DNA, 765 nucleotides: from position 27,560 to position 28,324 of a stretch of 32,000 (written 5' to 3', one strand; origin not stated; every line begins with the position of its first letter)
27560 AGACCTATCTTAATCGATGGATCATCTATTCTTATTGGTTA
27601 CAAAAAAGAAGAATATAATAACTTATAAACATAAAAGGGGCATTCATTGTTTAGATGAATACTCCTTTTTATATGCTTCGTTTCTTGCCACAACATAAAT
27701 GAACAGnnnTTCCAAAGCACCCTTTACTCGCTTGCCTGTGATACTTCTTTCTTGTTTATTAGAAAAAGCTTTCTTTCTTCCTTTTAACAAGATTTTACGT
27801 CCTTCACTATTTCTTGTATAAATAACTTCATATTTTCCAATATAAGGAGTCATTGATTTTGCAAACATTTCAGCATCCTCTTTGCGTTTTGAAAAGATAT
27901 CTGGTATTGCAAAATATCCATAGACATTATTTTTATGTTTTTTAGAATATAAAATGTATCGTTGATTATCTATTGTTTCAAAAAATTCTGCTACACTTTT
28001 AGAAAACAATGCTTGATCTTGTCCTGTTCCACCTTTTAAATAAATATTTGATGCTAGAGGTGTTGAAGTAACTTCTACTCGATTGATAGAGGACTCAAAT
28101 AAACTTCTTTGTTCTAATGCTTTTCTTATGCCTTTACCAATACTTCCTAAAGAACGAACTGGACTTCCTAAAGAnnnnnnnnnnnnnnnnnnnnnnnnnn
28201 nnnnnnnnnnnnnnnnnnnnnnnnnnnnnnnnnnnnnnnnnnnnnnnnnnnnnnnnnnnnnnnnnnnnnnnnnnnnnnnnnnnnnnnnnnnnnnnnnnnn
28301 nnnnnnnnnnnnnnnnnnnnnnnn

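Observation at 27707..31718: Self-contained two-gene operon: membrane-anchored transglutaminase-like protein plus a membrane-inserted SF2 helicase (candidate undescribed system)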

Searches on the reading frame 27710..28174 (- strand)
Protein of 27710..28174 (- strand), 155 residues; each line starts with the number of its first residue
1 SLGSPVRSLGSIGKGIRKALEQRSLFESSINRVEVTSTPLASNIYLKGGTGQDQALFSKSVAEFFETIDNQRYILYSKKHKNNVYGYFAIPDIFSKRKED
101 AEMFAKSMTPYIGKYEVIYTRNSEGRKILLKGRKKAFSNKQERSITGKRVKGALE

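Call 51: predict_structure(alignment_id=A4)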
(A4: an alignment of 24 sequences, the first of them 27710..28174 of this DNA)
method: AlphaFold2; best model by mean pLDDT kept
length: 155 residues; sequences in the alignment: 24
mean_pLDDT: 91.4   pTM: 0.85
mean pLDDT of the five models: 91.4, 91.3, 90.7, 89.9, 89.7
residues with pLDDT >= 90: 126; 70-90: 20; 50-70: 6; < 50: 3
segments of 3 or more residues with pLDDT < 50: none
pLDDT, mean of each block of 10 residues (from residue 1): 72 97 94 90 93 97 95 96 93 97 97 96 95 92 86 56
secondary structure, 60 per line:
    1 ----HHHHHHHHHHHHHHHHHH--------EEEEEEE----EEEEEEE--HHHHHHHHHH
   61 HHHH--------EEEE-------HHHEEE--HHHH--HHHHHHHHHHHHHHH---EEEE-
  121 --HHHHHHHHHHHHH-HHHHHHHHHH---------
elements in order: H5-22 E31-37 E42-48 H51-64 E73-76 E87-89 H92-95 H98-112 E116-119 H123-135 H137-146

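Call 52: search_protein_representatives(alignment_id=A4)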
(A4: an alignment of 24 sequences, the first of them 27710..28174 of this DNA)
Query: 24 sequences, 155 profile positions. Proteins with E-value up to 0.001 (for the whole library): 1042; up to 1e-10: 660; up to 1e-30: 73. The best 150 are listed.
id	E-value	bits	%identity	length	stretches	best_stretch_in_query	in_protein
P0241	6.6e-70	250.2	-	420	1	2-155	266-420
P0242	7.9e-70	250.0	-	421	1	2-155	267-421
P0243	8.8e-70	249.8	-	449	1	2-155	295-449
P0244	1.4e-69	249.1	-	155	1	2-155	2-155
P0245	2.2e-69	248.5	-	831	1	2-155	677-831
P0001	2.7e-66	238.5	-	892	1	2-155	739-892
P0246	4.6e-62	224.8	-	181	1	18-155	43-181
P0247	6.9e-62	224.2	-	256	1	2-151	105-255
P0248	2.9e-61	222.1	-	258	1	2-155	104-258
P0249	1.2e-57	210.5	-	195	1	3-155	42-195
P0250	8.6e-57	207.6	-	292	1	2-148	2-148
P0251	1.6e-56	206.8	-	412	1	10-151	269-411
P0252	1.7e-55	203.5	-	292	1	2-155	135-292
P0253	4.3e-55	202.1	-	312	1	2-155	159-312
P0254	6.0e-53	195.1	-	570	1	2-155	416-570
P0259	1.6e-50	187.3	-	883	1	2-155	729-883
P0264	2.4e-46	173.7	-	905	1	3-155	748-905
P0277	1.5e-42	161.3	-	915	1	3-155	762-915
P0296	9.1e-37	142.6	-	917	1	3-153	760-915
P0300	3.6e-36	140.6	-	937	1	3-151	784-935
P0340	1.8e-23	99.4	-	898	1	3-151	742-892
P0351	9.8e-23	97.0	-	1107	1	2-150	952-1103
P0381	3.3e-21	92.0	-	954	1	8-151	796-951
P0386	4.5e-21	91.6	-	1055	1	3-148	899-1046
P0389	7.4e-21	90.9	-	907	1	2-150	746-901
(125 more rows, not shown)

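Call 56: fold_search(model_id=the predicted structure, library=pdb)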
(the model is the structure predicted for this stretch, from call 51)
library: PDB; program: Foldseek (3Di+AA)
matches with E <= 10: 141; with E <= 0.001: 0
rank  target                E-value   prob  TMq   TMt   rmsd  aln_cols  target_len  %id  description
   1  4yk8_A                1.2e+00  0.07  0.22  0.22  15.7       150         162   14  Crystal structure of the Atg101-Atg13 complex from fission yeast (released 2015-06-03)
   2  6wxp_C                2.0e+00  0.07  0.18  0.18  11.6       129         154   13  De novo TIM barrel-ferredoxin fold fusion homodimer with 4-glutamate centre TFD-EE (released 2020-11-25)
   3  9tvu_g                2.0e+00  0.02  0.13  0.12  13.9       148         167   11  Structure of the Chlamydomonas reinhardtii chlororibosome (released 2026-02-18)
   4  7mwq_B                2.3e+00  0.20  0.23  0.19   4.7        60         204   12  Structure of De Novo designed beta sheet heterodimer LHD29A53/B53 (released 2022-01-19)
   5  9quc                  2.3e+00  0.06  0.21  0.19  17.2       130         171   15  Metal-free de novo protein scaffold TFD-EH (released 2025-11-19)
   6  8rd8_GS               2.3e+00  0.03  0.16  0.16  14.5       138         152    8  Cryo-EM structure of P. urativorans 70S ribosome in complex with hibernation factors Balon and RaiA (structure 1). (released 2024-02-21)
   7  4zm3_C                2.3e+00  0.03  0.16  0.09  12.4       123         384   10  Crystal structure of PLP-Dependent 3-Aminobenzoate Synthase PctV wild-type (released 2015-10-14)
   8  7nhn_h                2.4e+00  0.05  0.17  0.18  14.4       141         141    6  VgaL, an antibiotic resistance ABCF, in complex with 70S ribosome from Listeria monocytogenes (released 2021-05-05)
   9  2zm6_G                2.5e+00  0.03  0.13  0.13  12.9       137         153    6  Crystal structure of the Thermus thermophilus 30S ribosomal subunit (released 2009-04-14)
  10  6ebc_B                2.9e+00  0.09  0.19  0.20   7.1        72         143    8  OhrB (Organic Hydroperoxide Resistance protein) wild type from Chromobacterium violaceum and reduced by DTT (released 2020-02-12)
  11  6ebd_C                2.9e+00  0.09  0.19  0.20   7.5        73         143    8  OhrB (Organic Hydroperoxide Resistance protein) mutant (C60A) from Chromobacterium violaceum, interacting with dihydro (released 2020-02-12)
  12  2n3f_MODEL_1_A        2.9e+00  0.08  0.12  0.12   5.3        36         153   19  Solution structure of both dsRBDs of DRB4 along with linker (viz. DRB4(1-153)) (released 2016-09-07)
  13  8a22_Bg               2.9e+00  0.03  0.17  0.21  15.5       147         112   11  Structure of the mitochondrial ribosome from Polytomella magna (released 2022-11-16)
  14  6zv9_B                3.0e+00  0.04  0.20  0.19  13.0       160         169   14  Terbium(III)-bound de novo TIM barrel-ferredoxin fold fusion dimer with 4-glutamate binding site and tryptophan antenn (released 2020-11-25)
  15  8dh1_E                3.0e+00  0.03  0.19  0.06  14.6       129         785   12  T7 RNA polymerase elongation complex with unnatural base dDs-PaTP pair (released 2023-02-01)
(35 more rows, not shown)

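Call 59: search_protein_families(library=pfam, proteins=[window:27710-28174:-], max_evalue=10)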
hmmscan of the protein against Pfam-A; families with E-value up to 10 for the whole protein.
window:27710-28174:- (155 aa): 0 families

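Call 61: search_solved_structures(query=A4, max_evalue=10)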
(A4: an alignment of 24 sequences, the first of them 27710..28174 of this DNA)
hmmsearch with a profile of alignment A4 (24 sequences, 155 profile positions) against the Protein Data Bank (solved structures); distinct sequences matched with E-value up to 10: 5.
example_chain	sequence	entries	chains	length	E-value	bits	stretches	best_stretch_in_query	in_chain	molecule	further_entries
4fjq_A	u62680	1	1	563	0.71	13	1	83-114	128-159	Amorpha-4,11-diene synthase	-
4gax_A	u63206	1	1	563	0.72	12.9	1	83-114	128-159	Amorpha-4,11-diene synthase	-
8fh3_I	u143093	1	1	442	1.3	12.1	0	56-92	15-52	Tubby-related protein 3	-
5zwp_A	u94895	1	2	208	1.5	11.9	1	41-107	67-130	Glutathione S-transferase 1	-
1edg_A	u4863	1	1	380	1.7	11.7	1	53-111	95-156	ENDOGLUCANASE A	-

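Call 76: fold_search(model_id=the predicted structure, library=viral)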
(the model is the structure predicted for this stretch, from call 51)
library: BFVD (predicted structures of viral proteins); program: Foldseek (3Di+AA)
matches with E <= 10: 362; with E <= 0.001: 0
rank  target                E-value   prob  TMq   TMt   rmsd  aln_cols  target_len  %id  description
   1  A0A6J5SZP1            1.8e-01  0.10  0.22  0.19  24.9       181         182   12  Uncharacterized protein [uncultured Caudovirales phage]
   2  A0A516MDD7            2.1e-01  0.13  0.23  0.23  17.9       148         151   14  (no name in the UniProt tables at hand)
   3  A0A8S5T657            3.3e-01  0.14  0.29  0.20  14.0       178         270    9  Uncharacterized protein [Myoviridae sp. ctLIM9]
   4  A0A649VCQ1            3.5e-01  0.10  0.20  0.20  15.4       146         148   14  Uncharacterized protein [Mycobacterium phage Indlulamithi]
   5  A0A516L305            4.7e-01  0.09  0.21  0.19  16.3       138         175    9  (no name in the UniProt tables at hand)
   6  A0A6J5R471            6.0e-01  0.08  0.15  0.18  11.2        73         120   15  Uncharacterized protein [uncultured Caudovirales phage]
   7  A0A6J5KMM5            6.4e-01  0.04  0.18  0.15  19.1       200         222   10  Uncharacterized protein [uncultured Caudovirales phage]
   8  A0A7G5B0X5            8.1e-01  0.41  0.22  0.40   4.4        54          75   15  Uncharacterized protein [Providencia phage vB_PreS-PibeRecoleta]
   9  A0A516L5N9            9.1e-01  0.08  0.20  0.20  12.9       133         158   10  (no name in the UniProt tables at hand)
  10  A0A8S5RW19            1.2e+00  0.13  0.22  0.34   8.6       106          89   10  Uncharacterized protein [Siphoviridae sp. ctHip2]
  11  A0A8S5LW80            1.3e+00  0.08  0.22  0.27  15.8       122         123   14  Type I neck protein [Siphoviridae sp. ctabX13]
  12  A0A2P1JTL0            1.4e+00  0.12  0.21  0.24   8.2        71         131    7  Uncharacterized protein [Streptomyces phage Paedore]
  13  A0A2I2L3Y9            1.4e+00  0.06  0.22  0.15  10.1       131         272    8  Uncharacterized protein (Fragment) [Orpheovirus IHUMI-LCC2]
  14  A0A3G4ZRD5            1.4e+00  0.02  0.11  0.13  16.9       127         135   10  Transmembrane protein [Terrestrivirus sp.]
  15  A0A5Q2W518            1.5e+00  0.06  0.16  0.19  10.8       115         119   11  (no name in the UniProt tables at hand)
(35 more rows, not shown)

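Call 82: list_cluster_members(proteins=[P0259, P0264, P0277, P0296, P0300, P0340, P0351, P0381, P0386, P0389])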
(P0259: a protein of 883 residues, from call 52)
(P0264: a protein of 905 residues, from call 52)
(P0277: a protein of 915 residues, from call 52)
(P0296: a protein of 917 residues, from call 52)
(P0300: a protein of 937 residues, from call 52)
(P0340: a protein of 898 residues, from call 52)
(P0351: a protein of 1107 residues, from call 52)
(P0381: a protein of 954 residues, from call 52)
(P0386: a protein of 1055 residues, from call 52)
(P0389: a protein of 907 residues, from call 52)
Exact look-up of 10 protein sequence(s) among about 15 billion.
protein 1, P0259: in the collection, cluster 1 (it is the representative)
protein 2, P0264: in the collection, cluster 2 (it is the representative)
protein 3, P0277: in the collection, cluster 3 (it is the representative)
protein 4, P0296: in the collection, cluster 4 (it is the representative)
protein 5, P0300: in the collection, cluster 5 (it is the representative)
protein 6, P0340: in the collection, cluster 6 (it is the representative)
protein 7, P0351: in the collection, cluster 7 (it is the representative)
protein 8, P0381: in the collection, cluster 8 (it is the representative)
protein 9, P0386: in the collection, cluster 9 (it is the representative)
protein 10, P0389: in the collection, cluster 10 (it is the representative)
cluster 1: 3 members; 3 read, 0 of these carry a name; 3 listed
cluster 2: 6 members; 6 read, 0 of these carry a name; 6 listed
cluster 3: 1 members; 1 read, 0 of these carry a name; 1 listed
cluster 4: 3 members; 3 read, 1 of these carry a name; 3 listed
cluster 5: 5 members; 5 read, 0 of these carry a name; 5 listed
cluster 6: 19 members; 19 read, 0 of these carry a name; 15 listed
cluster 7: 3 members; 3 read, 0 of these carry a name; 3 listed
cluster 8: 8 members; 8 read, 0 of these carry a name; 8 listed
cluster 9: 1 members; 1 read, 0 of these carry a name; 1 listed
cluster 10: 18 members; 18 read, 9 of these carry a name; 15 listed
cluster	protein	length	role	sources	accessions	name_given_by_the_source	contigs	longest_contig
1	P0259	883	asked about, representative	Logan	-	-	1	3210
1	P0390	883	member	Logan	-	-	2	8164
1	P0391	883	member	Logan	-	-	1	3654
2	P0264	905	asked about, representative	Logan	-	-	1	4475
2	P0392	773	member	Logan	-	-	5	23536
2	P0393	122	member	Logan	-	-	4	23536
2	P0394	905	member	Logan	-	-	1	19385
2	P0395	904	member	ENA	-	-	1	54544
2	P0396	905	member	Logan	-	-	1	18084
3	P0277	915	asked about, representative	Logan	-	-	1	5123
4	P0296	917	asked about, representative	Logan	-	-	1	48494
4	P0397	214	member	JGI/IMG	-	hypothetical protein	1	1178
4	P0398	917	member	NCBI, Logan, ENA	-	-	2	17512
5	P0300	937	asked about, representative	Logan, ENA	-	-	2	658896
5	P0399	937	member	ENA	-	-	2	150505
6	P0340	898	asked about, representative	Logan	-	-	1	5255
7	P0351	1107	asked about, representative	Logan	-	-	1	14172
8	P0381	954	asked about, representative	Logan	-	-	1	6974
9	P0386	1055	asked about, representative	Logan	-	-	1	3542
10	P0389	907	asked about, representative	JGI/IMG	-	superfamily II DNA or RNA helicase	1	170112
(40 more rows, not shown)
